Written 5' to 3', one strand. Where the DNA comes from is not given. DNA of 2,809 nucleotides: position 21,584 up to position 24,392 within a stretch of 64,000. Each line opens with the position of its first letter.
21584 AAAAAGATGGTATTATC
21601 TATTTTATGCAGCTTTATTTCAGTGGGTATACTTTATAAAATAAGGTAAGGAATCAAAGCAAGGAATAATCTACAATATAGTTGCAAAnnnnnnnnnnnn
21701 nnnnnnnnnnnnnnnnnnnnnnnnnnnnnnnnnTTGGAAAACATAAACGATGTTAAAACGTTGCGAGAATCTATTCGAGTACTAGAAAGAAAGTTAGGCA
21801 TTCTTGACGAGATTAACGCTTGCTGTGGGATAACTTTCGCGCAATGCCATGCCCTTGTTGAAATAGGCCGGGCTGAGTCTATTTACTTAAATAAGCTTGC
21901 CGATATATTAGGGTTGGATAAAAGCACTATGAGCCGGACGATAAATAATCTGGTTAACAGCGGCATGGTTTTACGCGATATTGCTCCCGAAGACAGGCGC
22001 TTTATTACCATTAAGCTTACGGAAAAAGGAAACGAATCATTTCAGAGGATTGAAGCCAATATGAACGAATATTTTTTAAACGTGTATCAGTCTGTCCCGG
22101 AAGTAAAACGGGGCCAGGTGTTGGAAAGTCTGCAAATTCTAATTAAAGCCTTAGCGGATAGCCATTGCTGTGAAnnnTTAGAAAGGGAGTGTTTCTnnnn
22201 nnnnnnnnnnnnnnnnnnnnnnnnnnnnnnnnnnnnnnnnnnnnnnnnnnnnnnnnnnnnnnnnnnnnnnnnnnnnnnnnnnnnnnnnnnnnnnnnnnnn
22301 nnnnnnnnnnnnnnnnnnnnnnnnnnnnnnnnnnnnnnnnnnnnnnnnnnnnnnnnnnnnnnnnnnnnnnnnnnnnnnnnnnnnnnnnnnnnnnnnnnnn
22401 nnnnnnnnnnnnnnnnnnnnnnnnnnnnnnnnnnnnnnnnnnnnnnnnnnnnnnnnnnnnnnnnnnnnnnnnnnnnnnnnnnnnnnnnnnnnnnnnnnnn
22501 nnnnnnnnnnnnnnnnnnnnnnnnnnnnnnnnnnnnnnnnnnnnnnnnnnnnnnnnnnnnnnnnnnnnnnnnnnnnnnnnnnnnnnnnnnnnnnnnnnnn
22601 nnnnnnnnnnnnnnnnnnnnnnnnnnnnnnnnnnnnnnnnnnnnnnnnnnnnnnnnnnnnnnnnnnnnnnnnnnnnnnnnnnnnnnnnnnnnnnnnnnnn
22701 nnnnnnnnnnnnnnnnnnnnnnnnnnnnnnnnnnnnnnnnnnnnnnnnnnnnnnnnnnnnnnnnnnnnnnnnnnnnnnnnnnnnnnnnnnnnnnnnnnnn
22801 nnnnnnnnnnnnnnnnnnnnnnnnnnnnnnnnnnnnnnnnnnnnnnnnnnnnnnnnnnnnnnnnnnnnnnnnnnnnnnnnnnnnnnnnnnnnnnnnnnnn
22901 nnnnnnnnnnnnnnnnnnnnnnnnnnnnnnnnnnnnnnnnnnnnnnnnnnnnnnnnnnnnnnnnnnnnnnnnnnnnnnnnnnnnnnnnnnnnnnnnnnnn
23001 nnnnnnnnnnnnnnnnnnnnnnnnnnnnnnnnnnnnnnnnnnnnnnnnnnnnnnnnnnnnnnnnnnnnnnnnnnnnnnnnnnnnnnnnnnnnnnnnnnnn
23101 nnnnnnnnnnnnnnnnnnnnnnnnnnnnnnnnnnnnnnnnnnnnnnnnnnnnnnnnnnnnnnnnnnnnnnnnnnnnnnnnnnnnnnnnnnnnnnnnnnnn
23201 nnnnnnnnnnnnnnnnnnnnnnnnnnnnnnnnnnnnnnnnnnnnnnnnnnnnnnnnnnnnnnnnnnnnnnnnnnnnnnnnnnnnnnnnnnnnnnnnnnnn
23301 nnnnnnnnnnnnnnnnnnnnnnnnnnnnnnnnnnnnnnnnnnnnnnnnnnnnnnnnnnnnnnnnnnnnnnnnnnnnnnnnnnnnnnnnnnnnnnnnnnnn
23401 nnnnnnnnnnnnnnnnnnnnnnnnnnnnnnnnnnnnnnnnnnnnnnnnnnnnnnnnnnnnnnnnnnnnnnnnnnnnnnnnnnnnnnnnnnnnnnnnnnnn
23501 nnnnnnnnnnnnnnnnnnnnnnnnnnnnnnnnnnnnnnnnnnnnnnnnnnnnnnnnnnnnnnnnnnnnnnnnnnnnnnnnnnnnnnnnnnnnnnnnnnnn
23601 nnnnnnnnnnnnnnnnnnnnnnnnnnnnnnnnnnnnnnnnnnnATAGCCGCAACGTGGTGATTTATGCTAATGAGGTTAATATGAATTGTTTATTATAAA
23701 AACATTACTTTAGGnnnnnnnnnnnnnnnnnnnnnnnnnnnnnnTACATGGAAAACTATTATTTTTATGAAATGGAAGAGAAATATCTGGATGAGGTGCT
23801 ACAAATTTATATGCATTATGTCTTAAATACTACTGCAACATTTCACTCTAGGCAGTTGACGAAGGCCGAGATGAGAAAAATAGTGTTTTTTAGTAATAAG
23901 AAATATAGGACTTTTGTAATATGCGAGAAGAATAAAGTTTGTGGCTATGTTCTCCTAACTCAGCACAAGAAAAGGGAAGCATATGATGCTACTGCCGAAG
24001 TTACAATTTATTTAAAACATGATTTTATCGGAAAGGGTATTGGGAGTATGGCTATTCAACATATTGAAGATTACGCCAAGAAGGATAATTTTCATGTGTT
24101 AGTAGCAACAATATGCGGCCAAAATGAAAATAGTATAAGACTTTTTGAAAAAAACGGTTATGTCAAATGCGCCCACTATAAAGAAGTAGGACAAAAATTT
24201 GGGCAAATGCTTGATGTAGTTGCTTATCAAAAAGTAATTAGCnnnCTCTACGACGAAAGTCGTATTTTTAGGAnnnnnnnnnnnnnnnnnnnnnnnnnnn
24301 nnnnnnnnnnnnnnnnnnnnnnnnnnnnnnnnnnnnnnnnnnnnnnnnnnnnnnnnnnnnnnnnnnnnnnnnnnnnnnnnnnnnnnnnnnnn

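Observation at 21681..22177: MarR-type regulator with a C-terminal Cys-Cys and a palindromic operator directly upstream of hgcA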

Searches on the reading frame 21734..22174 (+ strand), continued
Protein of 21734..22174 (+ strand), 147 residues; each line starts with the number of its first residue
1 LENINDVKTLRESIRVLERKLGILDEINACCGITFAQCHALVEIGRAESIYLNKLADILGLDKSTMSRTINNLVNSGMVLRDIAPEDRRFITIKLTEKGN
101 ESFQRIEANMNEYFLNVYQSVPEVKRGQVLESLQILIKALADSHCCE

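Call 51: search_dna_similar(query=window:21734-22174:+, collection=plasmids, mode=protein, max_evalue=0.000001, max_rows=30)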
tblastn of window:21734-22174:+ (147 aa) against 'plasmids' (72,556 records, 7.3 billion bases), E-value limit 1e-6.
Records with a match: 105; places in all: 106; records where one place covers at least 80% of the query: 85.
Best place of each record, by identity: <60% 105.
By first word of the organism name: Bacillus 21; Priestia 9; Ralstonia 9; Paenibacillus 8; Paraburkholderia 8; Burkholderia 5; Deinococcus 5; Clostridium 4; Pseudomonas 4; Pantoea 4; and 14 more.
By predicted mobility (MOB-suite, as given by PLSDB): non-mobilizable 86; mobilizable 12; conjugative 7.
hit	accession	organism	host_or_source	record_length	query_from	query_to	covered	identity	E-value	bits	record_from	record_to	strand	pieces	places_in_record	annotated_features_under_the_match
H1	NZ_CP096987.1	Clostridium felsineum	whole organism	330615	10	145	93%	55.5%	8e-43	157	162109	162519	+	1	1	MarR family transcriptional regulator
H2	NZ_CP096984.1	Clostridium felsineum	whole organism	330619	10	145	93%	55.5%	8e-43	157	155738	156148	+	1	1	MarR family transcriptional regulator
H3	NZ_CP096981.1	Clostridium felsineum DSM 794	whole organism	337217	10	145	93%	54.0%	3e-41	152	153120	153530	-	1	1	MarR family transcriptional regulator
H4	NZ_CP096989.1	Clostridium felsineum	whole organism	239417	10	145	93%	54.0%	4e-41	152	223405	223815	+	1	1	MarR family transcriptional regulator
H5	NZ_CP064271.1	Priestia megaterium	cell culture,Zoo anteater area soil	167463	2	146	99%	40.8%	2e-29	118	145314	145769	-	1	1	MarR family winged helix-turn-helix transcriptional regulator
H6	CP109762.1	Priestia megaterium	potato,mixed culture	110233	2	146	99%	40.8%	5e-29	117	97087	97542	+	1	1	MarR family winged helix-turn-helix transcriptional regulator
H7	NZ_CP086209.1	Priestia sp. J2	single cell,Peanut field soil,Peanut ...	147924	2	146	99%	40.8%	5e-29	117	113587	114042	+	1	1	MarR family winged helix-turn-helix transcriptional regulator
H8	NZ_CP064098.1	Priestia aryabhattai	cell culture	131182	10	146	93%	42.0%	5e-29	117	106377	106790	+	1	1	MarR family winged helix-turn-helix transcriptional regulator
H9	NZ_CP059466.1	Priestia megaterium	Prokaryotes,soil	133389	10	146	93%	41.3%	2e-28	115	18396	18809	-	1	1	MarR family winged helix-turn-helix transcriptional regulator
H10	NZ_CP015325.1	Priestia filamentosa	plant,Cell culture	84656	10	146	93%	40.6%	2e-26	110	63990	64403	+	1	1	MarR family winged helix-turn-helix transcriptional regulator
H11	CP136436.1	Priestia filamentosa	Leaves of Cigar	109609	10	146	93%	40.6%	2e-26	110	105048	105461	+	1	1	MarR family winged helix-turn-helix transcriptional regulator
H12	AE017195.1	Bacillus cereus ATCC 10987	-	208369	10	140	89%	41.7%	2e-25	107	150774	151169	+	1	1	transcriptional regulator, MarR family protein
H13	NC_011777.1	Bacillus cereus AH820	-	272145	10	140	89%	41.7%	2e-25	107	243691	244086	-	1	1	MarR family winged helix-turn-helix transcriptional regulator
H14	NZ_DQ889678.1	Bacillus cereus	-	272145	10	140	89%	41.7%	2e-25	107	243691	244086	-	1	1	MarR family winged helix-turn-helix transcriptional regulator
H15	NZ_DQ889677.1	Bacillus cereus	-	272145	10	140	89%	41.7%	2e-25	107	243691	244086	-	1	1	MarR family winged helix-turn-helix transcriptional regulator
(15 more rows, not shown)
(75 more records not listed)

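Call 52: search_dna_similar(query=window:21734-22174:+, collection=plasmids, mode=protein, max_evalue=0.000001, max_rows=40, rows=spread)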
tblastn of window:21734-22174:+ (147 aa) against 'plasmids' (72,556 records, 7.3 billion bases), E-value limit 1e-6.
Records with a match: 105; places in all: 106; records where one place covers at least 80% of the query: 85.
Best place of each record, by identity: <60% 105.
By first word of the organism name: Bacillus 21; Priestia 9; Ralstonia 9; Paenibacillus 8; Paraburkholderia 8; Burkholderia 5; Deinococcus 5; Clostridium 4; Pseudomonas 4; Pantoea 4; and 14 more.
By predicted mobility (MOB-suite, as given by PLSDB): non-mobilizable 86; mobilizable 12; conjugative 7.
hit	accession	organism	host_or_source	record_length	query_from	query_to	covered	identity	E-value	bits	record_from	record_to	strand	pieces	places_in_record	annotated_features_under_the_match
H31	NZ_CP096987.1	Clostridium felsineum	whole organism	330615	10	145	93%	55.5%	8e-43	157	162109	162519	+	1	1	MarR family transcriptional regulator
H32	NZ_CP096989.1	Clostridium felsineum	whole organism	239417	10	145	93%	54.0%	4e-41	152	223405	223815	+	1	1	MarR family transcriptional regulator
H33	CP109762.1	Priestia megaterium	potato,mixed culture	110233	2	146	99%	40.8%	5e-29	117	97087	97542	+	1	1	MarR family winged helix-turn-helix transcriptional regulator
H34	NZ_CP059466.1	Priestia megaterium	Prokaryotes,soil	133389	10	146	93%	41.3%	2e-28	115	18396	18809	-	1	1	MarR family winged helix-turn-helix transcriptional regulator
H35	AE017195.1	Bacillus cereus ATCC 10987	-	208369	10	140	89%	41.7%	2e-25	107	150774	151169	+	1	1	transcriptional regulator, MarR family protein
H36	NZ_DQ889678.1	Bacillus cereus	-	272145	10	140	89%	41.7%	2e-25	107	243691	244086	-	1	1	MarR family winged helix-turn-helix transcriptional regulator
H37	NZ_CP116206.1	Bacillus paranthracis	rice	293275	10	140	89%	41.7%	2e-25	107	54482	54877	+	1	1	MarR family winged helix-turn-helix transcriptional regulator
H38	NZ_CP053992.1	Bacillus cereus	-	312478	10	140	89%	41.7%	2e-25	107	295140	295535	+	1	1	MarR family winged helix-turn-helix transcriptional regulator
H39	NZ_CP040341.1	Bacillus cereus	Apostichopus japonicus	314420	10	140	89%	41.7%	2e-25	107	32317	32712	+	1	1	MarR family winged helix-turn-helix transcriptional regulator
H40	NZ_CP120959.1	Bacillus cereus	Moschus berezovskii,liver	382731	10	140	89%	41.7%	2e-25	107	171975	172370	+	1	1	MarR family winged helix-turn-helix transcriptional regulator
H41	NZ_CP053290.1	Bacillus cereus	Pyropia,cell culture,seawater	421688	10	140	89%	41.7%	2e-25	107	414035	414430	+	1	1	MarR family winged helix-turn-helix transcriptional regulator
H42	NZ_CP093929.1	Bacillus cereus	Bubalus bubalis,cell culture,buffalo ...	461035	10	140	89%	41.7%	2e-25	107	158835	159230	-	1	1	MarR family winged helix-turn-helix transcriptional regulator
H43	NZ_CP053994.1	Bacillus cereus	-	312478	10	126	80%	41.5%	3e-21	96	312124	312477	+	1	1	none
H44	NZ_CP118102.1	Paenibacillus urinalis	Homo sapiens,blood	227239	11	146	93%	33.8%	8e-17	83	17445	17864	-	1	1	MarR family winged helix-turn-helix transcriptional regulator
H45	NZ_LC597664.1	Paenibacillus sp.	-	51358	8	146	95%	31.7%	9e-17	82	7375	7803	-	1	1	MarR family transcriptional regulator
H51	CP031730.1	Stenotrophomonas rhizophila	Nusuttodinium aeruginosum,whole organism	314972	11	146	93%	30.5%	2e-12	70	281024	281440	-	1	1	MarR family transcriptional regulator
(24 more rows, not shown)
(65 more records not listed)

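Call 53: get_annotated_region(hit=H45, flank=5000)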
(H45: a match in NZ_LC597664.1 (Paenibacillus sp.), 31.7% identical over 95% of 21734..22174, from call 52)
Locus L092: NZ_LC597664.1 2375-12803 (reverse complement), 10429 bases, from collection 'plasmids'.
description: Paenibacillus sp. strain J45TS6 plasmid pJ45TS6, complete sequence
organism: Paenibacillus sp. (NCBI taxid 58172)
taxonomy: Bacteria; Bacillota; Bacilli; Bacillales; Paenibacillaceae; Paenibacillus; Paenibacillus sp.
host: -; source: -; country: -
typing (MOB-suite, as given by PLSDB): mobilizable; replicon rep_cluster_1018; relaxase MOBC
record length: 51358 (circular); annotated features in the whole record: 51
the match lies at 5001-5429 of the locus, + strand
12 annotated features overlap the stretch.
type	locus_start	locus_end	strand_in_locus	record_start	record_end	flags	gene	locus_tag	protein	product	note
CDS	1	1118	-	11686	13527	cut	-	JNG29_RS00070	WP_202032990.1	ATP-binding protein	-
CDS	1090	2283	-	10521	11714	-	-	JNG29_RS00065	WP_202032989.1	SIR2 family protein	-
CDS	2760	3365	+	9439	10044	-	-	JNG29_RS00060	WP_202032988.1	recombinase family protein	GO:0006310 - DNA recombination [Evidence IEA]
CDS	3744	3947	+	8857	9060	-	-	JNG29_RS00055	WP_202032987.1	hypothetical protein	-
CDS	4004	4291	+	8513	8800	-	-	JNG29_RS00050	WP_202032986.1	YolD-like family protein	-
CDS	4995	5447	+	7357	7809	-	-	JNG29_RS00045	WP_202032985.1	MarR family transcriptional regulator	-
CDS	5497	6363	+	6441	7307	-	-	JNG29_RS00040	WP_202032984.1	permease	-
CDS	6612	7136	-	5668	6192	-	-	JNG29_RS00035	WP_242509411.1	arsinothricin resistance N-acetyltransferase ArsN1 family A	-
CDS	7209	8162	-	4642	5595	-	trxB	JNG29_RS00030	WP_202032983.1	thioredoxin-disulfide reductase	-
CDS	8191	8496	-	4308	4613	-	-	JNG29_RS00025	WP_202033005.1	metalloregulator ArsR/SmtB family transcription factor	GO:0006355 - regulation of DNA-templated transcription [Evidence IEA]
CDS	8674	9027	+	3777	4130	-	-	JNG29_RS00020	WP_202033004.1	metalloregulator ArsR/SmtB family transcription factor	GO:0006355 - regulation of DNA-templated transcription [Evidence IEA]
CDS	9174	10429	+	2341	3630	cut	-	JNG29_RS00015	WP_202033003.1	arsenic transporter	GO:0046685 - response to arsenic-containing substance [Evidence IEA]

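Call 54: get_annotated_region(hit=H35, flank=5000)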
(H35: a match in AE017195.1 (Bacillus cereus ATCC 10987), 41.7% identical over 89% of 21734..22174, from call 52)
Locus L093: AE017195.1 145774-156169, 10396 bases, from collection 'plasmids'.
description: Bacillus cereus ATCC 10987 plasmid pBc10987, complete sequence
organism: Bacillus cereus ATCC 10987 (NCBI taxid 222523)
taxonomy: Bacteria; Bacillota; Bacilli; Bacillales; Bacillaceae; Bacillus; Bacillus cereus; Bacillus cereus ATCC 10987
host: -; source: -; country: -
typing (MOB-suite, as given by PLSDB): non-mobilizable; replicon rep_cluster_125; mating-pair formation MPF_T
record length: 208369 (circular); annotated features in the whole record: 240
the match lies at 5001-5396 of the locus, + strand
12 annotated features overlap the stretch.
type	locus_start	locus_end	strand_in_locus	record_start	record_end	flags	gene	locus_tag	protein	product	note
CDS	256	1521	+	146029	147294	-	-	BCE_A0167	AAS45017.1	helix-turn-helix/TPR domain protein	-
CDS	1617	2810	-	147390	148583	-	-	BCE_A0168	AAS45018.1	phosphate transporter family protein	-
CDS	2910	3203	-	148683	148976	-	-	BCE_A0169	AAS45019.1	transcription regulator ArsR family protein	-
CDS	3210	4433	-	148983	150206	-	-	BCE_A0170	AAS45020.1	phosphoribosylglycinamide synthetase, ATP-grasp (A) domain protein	-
CDS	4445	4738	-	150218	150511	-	-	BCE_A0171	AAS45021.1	hypothetical protein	-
CDS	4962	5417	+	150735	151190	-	-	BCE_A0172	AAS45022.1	transcriptional regulator, MarR family protein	-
CDS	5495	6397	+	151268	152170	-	-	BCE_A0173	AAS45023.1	membrane protein, putative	-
CDS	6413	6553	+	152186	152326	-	-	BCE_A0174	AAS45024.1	hypothetical protein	-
CDS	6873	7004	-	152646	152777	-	-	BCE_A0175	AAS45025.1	hypothetical protein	-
CDS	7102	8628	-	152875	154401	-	-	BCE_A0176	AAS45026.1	hypothetical protein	-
CDS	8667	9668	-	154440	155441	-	-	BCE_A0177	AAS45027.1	hypothetical protein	-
CDS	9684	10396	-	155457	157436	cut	-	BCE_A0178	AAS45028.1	hypothetical protein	-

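Call 55: get_annotated_region(hit=H51, flank=5000)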
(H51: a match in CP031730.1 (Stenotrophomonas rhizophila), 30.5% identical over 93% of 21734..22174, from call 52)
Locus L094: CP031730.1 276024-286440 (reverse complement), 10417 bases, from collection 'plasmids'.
description: Stenotrophomonas rhizophila strain GA1 plasmid unnamed1, complete sequence
organism: Stenotrophomonas rhizophila (NCBI taxid 216778)
taxonomy: Bacteria; Pseudomonadota; Gammaproteobacteria; Lysobacterales; Lysobacteraceae; Stenotrophomonas; Stenotrophomonas rhizophila
host: -; source: Nusuttodinium aeruginosum,whole organism; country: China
typing (MOB-suite, as given by PLSDB): non-mobilizable
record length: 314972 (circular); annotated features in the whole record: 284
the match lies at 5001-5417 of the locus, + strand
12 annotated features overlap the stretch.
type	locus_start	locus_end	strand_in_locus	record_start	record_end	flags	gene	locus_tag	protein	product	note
CDS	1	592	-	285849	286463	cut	-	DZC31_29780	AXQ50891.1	isoprenylcysteine carboxylmethyltransferase family protein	-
CDS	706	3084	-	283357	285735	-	cadA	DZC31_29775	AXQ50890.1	cadmium-translocating P-type ATPase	-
CDS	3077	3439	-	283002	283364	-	-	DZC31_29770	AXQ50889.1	ArsR family transcriptional regulator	-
CDS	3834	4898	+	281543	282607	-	-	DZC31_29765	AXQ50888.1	NAD(P)/FAD-dependent oxidoreductase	-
CDS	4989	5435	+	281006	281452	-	-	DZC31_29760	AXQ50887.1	MarR family transcriptional regulator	-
CDS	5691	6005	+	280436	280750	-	-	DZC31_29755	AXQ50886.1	ArsR family transcriptional regulator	-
CDS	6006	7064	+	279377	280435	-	arsB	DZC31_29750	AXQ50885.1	arsenical-resistance protein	-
CDS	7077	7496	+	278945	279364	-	arsC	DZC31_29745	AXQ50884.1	arsenate reductase (thioredoxin)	-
CDS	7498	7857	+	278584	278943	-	arsD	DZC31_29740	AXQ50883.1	arsenical resistance operon transcriptional repressor ArsD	-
CDS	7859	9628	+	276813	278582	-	arsA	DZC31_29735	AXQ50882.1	arsenical pump-driving ATPase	-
CDS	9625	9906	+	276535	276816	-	-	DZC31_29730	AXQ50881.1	Fe-S cluster assembly protein HesB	-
CDS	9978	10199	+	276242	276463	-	-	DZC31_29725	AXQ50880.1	hypothetical protein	-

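Call 57: search_protein_families(library=ncbifam, proteins=[L094:3834-4895:+, L092:5497-6360:+, L093:5495-6394:+], max_evalue=1e-10)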
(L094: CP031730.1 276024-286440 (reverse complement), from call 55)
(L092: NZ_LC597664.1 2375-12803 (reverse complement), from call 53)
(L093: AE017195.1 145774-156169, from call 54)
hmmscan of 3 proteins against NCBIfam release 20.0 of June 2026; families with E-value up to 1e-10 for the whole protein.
L094:3834-4895:+ (354 aa): 7 families
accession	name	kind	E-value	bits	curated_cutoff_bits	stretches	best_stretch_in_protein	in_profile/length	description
NF040505.1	ArsO_flavin_mono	equivalog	7.7e-86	288.7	425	2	6-207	2-203/346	ArsO family NAD(P)H-dependent flavin-containing monooxygenase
TIGR04046.1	MSMEG_0569_nitr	hypoth_equivalog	4.6e-45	154.3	498.35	1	6-223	2-220/400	MSMEG_0569 family flavin-dependent oxidoreductase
TIGR04018.1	Bthiol_YpdA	hypoth_equivalog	2.6e-29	102.1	339.9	1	6-195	1-184/316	YpdA family putative bacillithiol disulfide reductase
TIGR01292.1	TRX_reduct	equivalog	1.9e-16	59.7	343.45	1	6-192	2-169/300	thioredoxin-disulfide reductase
NF058570.1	trimeth_mono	equivalog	3.4e-13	49.5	675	0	116-189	143-219/443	trimethylamine monooxygenase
NF045818.1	Neo-PentlctneDsynPtlE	equivalog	4.4e-12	44.9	1100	1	5-191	49-253/587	neopentalenolactone/pentalenolactone D synthase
TIGR03140.1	AhpF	equivalog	2.7e-11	42.7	502.9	0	82-188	272-376/515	alkyl hydroperoxide reductase subunit F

L092:5497-6360:+ (288 aa): 2 families
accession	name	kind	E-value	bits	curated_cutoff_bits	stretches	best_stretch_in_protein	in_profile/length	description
NF040736.1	efflux_SaoE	equivalog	1.7e-23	83.5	325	1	17-285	18-294/352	efflux transporter SaoE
NF033936.1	CuZnOut_SO0444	equivalog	1.8e-22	80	300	1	162-285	188-309/351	SO_0444 family Cu/Zn efflux transporter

L093:5495-6394:+ (300 aa): 2 families
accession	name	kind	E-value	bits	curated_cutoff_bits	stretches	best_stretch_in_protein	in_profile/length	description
NF040736.1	efflux_SaoE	equivalog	6.4e-23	81.6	325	1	11-295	13-294/352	efflux transporter SaoE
NF033936.1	CuZnOut_SO0444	equivalog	2.7e-19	69.5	300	1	162-295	177-309/351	SO_0444 family Cu/Zn efflux transporter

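Call 71: find_homologous_proteins(query=L094:4989-5432:+, max_evalue=1e-10)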
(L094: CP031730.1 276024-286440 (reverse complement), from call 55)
Query L094:4989-5432:+ (148 aa): 1331 proteins with E <= 1e-10 among 1341 candidates; the best 120 are listed.
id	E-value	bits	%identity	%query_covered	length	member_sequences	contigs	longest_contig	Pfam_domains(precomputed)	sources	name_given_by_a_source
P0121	5.9e-86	303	95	100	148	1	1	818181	PF01047.29,PF13412.13,PF12802.14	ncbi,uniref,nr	ncbi:MarR family winged helix-turn-helix transcriptional regulator [Lysinibacillus fusiformis]|unire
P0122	5.5e-82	290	95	100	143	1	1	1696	PF01047.29,PF13412.13,PF12802.14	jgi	-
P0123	1.6e-80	286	92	99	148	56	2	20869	PF01047.29,PF12802.14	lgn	-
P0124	3.5e-80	285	91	99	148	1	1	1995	PF01047.29,PF13412.13,PF12802.14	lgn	-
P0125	1.5e-78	279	90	99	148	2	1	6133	PF01047.29,PF13412.13,PF22166.4,PF12802.14,PF22381.3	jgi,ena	-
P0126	5.6e-69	248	77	99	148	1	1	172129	PF01047.29,PF22166.4,PF12802.14,PF22381.3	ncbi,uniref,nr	ncbi:MarR family winged helix-turn-helix transcriptional regulator [Psychrobacillus vulpis]|uniref:W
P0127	1.5e-68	247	76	99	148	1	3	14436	PF01047.29,PF22166.4,PF13463.13,PF12802.14,PF22381.3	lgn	-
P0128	1.7e-68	247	76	98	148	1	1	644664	PF01047.29,PF25212.3,PF13463.13,PF12802.14,PF22381.3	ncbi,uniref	ncbi:MarR family winged helix-turn-helix transcriptional regulator [Psychrobacillus sp. FJAT-51614]|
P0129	5.1e-68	245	75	99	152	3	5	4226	PF01047.29,PF25212.3,PF13463.13,PF12802.14,PF22381.3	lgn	-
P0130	1.1e-67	244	76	99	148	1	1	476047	PF01047.29,PF13463.13,PF12802.14,PF22381.3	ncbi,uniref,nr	ncbi:MarR family winged helix-turn-helix transcriptional regulator [Psychrobacillus vulpis]|uniref:W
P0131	1.5e-67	244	74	99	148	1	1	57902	PF01047.29,PF12802.14,PF22381.3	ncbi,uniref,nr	ncbi:MarR family winged helix-turn-helix transcriptional regulator [Psychrobacillus soli]|uniref:Win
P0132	1.8e-67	243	74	99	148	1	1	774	PF01047.29,PF12802.14,PF22381.3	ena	-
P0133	3.0e-67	243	74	99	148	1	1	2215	PF01047.29,PF12802.14,PF22381.3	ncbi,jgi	-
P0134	4.0e-67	242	73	99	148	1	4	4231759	PF01047.29,PF12802.14,PF22381.3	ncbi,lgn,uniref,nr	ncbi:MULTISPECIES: MarR family winged helix-turn-helix transcriptional regulator [Bacillaceae]|unire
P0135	7.1e-67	241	73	99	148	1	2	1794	PF01047.29,PF22166.4,PF13463.13,PF12802.14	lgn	-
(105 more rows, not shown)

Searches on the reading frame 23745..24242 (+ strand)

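Call 6: search_protein_families(library=pfam, proteins=[window:23745-24242:+], max_evalue=0.01)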
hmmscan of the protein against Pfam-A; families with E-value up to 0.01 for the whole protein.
window:23745-24242:+ (166 aa): 6 families
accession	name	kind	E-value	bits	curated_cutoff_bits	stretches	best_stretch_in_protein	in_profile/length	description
PF00583.31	Acetyltransf_1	-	3.7e-15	56.7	20.7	1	44-139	22-116/116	Acetyltransferase (GNAT) family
PF13420.13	Acetyltransf_4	-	2.7e-14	53.9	24.3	1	12-158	6-153/155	Acetyltransferase (GNAT) domain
PF13302.13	Acetyltransf_3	-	3.9e-12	47.5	25.4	1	33-139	31-137/138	Acetyltransferase (GNAT) domain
PF13508.13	Acetyltransf_7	-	2.3e-09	37.9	27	1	54-140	3-83/84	Acetyltransferase (GNAT) domain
PF13673.13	Acetyltransf_10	-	5.2e-07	30.1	23.6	1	29-144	9-112/128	Acetyltransferase (GNAT) domain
PF08445.16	FR47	-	0.0025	18.2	22.1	1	87-144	26-82/86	FR47-like protein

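Call 28: search_protein_families(library=ncbifam, proteins=[window:23745-24242:+], max_evalue=0.00001)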
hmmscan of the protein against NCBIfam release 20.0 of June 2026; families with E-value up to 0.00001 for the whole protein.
window:23745-24242:+ (166 aa): 7 families
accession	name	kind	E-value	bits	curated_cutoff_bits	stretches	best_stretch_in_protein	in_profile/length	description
NF040504.1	resist_ArsN1b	equivalog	7.6e-32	110.3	210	1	16-163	10-157/159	arsinothricin resistance N-acetyltransferase ArsN1 family B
NF040503.1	resist_ArsN1a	equivalog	3e-26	92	170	1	14-165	8-159/159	arsinothricin resistance N-acetyltransferase ArsN1 family A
NF040502.1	PPT_acetyltrans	equivalog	2e-17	63.5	300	1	13-163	16-166/183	phosphinothricin N-acetyltransferase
NF053587.1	SpmdActasePaiA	equivalog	1.5e-07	31.3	250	1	49-145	54-154/172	spermidine/spermine N(1)-acetyltransferase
TIGR03585.1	PseH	equivalog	3e-07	30.7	93.1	1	51-161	48-155/156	UDP-4-amino-4,6-dideoxy-N-acetyl-beta-L-altrosamine N-acetyltransferase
NF007539.0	PRK10151.1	equivalog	4.1e-07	29.8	184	1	21-165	33-176/179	50S ribosomal protein L7/L12-serine acetyltransferase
TIGR01575.1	rimI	equivalog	3.2e-06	27.3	86.4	1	49-145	27-118/132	ribosomal protein S18-alanine N-acetyltransferase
